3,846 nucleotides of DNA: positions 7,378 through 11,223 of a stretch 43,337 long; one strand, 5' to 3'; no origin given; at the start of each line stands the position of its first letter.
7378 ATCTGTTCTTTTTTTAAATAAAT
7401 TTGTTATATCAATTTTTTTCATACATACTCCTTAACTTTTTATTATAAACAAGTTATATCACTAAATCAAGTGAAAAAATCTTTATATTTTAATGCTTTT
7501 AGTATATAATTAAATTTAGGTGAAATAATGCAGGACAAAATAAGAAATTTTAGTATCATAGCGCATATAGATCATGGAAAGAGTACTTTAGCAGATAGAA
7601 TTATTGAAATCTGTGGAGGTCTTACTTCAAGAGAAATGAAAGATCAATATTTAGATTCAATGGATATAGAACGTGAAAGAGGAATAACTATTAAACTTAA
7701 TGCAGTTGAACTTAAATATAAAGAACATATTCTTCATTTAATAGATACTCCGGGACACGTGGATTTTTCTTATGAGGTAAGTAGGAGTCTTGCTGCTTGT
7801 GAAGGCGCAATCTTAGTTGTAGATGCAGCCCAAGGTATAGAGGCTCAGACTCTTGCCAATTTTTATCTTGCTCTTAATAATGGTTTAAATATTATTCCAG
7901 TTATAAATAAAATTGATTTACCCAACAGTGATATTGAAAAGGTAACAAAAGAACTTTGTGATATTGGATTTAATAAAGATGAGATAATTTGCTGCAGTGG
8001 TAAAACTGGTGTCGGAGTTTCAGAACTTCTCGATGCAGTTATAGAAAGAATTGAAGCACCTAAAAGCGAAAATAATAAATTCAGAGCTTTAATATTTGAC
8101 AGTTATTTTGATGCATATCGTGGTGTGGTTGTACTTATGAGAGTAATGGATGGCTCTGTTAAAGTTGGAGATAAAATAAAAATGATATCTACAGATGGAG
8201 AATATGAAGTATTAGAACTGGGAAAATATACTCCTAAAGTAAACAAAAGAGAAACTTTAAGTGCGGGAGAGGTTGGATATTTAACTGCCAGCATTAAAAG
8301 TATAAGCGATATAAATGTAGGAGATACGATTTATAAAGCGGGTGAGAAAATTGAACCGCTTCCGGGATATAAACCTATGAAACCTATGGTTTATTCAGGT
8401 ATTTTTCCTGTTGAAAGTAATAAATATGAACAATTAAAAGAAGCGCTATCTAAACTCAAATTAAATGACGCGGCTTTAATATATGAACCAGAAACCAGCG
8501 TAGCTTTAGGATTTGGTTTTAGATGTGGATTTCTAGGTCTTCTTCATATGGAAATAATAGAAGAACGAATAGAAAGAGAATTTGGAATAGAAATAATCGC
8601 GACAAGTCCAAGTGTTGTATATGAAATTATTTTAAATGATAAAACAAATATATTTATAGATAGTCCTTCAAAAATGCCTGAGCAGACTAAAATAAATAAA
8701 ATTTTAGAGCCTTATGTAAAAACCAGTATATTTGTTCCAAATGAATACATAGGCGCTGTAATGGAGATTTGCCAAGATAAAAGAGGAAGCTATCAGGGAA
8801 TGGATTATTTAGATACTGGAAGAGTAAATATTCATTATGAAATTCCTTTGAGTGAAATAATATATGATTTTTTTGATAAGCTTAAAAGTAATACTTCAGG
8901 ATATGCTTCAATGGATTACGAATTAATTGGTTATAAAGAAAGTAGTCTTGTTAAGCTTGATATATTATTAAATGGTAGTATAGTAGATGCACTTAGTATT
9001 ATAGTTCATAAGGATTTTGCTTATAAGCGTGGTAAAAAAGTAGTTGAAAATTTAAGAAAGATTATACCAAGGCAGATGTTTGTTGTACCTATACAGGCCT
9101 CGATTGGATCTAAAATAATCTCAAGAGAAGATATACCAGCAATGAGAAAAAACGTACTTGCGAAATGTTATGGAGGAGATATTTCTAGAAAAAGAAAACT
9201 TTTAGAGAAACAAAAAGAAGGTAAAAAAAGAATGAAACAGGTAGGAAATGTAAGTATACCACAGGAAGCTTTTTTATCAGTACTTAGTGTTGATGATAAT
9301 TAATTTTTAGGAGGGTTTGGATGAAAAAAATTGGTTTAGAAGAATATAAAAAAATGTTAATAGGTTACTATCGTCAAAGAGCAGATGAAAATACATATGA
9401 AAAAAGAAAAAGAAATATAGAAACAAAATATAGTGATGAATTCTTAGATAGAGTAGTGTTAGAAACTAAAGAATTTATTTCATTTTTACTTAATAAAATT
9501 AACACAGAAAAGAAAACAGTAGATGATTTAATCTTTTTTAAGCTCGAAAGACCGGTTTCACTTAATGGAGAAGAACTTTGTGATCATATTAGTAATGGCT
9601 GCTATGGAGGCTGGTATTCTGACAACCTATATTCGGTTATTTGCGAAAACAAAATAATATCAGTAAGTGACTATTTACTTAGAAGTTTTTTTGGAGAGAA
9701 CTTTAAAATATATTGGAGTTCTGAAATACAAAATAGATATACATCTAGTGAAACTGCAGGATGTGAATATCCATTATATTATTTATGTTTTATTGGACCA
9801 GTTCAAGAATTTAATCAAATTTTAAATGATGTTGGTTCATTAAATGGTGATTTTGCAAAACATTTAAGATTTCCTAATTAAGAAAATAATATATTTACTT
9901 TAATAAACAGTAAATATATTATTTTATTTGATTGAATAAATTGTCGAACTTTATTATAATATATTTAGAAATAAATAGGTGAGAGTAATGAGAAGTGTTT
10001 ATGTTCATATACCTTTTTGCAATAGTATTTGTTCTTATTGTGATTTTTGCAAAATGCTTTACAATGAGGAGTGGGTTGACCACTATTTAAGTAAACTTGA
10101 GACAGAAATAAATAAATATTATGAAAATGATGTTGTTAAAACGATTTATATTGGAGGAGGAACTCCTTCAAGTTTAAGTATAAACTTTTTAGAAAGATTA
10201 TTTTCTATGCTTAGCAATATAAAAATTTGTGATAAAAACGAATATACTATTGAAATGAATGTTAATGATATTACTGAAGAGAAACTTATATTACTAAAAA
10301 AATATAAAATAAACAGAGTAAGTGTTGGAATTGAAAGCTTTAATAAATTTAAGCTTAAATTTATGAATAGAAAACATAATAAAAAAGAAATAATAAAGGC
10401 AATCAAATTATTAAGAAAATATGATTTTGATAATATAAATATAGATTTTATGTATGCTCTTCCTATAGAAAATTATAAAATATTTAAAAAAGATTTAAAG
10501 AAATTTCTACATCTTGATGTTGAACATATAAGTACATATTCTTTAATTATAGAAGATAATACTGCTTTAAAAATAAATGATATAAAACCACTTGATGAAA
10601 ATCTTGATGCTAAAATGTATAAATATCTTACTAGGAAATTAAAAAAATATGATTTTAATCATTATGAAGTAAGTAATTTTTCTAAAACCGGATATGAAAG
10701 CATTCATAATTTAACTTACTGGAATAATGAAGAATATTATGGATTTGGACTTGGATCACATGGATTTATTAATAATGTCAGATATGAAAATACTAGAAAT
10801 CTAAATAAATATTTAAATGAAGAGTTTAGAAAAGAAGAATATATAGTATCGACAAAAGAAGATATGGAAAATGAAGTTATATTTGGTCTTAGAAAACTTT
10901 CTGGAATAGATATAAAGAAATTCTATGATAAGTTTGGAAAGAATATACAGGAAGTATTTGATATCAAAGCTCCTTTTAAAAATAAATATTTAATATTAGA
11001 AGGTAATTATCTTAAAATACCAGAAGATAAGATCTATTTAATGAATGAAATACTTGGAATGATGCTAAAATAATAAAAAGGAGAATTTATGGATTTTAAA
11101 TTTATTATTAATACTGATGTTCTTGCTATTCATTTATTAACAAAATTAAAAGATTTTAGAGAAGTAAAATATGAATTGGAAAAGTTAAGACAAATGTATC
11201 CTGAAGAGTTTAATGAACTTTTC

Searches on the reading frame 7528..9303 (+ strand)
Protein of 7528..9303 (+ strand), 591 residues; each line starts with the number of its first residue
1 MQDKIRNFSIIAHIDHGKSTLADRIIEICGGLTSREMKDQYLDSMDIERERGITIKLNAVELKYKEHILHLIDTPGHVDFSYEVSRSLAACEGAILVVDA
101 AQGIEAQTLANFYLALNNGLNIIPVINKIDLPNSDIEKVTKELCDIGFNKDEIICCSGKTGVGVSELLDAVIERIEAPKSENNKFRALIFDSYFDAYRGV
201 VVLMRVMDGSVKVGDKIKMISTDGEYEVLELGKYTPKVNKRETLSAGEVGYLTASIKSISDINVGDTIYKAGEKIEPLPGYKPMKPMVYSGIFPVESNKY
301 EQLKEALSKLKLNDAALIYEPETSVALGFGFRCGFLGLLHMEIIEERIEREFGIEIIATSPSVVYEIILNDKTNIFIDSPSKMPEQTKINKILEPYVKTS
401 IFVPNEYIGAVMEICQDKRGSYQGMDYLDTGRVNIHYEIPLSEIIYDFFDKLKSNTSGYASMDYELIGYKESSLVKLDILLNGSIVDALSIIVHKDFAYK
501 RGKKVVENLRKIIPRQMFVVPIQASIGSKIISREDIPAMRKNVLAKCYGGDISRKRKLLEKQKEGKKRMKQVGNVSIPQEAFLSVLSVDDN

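Call 59: search_protein_families(library=pfam, proteins=[window:7528-9303:+], max_evalue=0.001)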
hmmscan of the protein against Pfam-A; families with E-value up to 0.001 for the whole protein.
window:7528-9303:+ (591 aa): 7 families
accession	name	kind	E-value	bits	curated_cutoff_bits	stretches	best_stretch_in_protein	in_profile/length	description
PF00009.33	GTP_EFTU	-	1.6e-57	194.6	26.5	1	4-176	2-187/188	Elongation factor Tu GTP binding domain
PF06421.17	LepA_C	-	5.4e-50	168.4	29.7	1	481-586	1-106/107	GTP-binding protein LepA C-terminus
PF00679.30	EFG_C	-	3.2e-25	88.4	27.9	1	392-478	2-87/89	Elongation factor G C-terminus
PF03144.31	GTP_EFTU_D2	-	2.9e-11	44.1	30.3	1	199-268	1-72/73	Elongation factor Tu domain 2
PF01926.29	MMR_HSR1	-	1.8e-06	28.5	21.9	1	16-128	10-113/113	50S ribosome-binding GTPase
PF22042.2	EF-G_D2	-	0.0001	22.8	27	1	184-221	1-38/84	Elongation factor G domain 2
PF16658.11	RF3_C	-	0.00099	19.4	40.1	0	286-365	9-85/132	Class II release factor RF3, C-terminal domain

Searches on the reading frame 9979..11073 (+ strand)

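Call 11: search_protein_families(library=pfam, proteins=[window:9979-11073:+], max_evalue=0.01)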
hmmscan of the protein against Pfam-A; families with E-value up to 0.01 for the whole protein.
window:9979-11073:+ (364 aa): 3 families
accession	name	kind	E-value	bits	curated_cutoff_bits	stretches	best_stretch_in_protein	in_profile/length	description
PF04055.27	Radical_SAM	-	1.7e-26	93.8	29.5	1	8-174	1-164/166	Radical SAM superfamily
PF06969.22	HemN_C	-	1.5e-07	31.8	24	1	291-329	2-40/67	HemN C-terminal domain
PF00704.34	Glyco_hydro_18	-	0.0022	18.2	29.6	1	81-178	40-138/317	Glycosyl hydrolases family 18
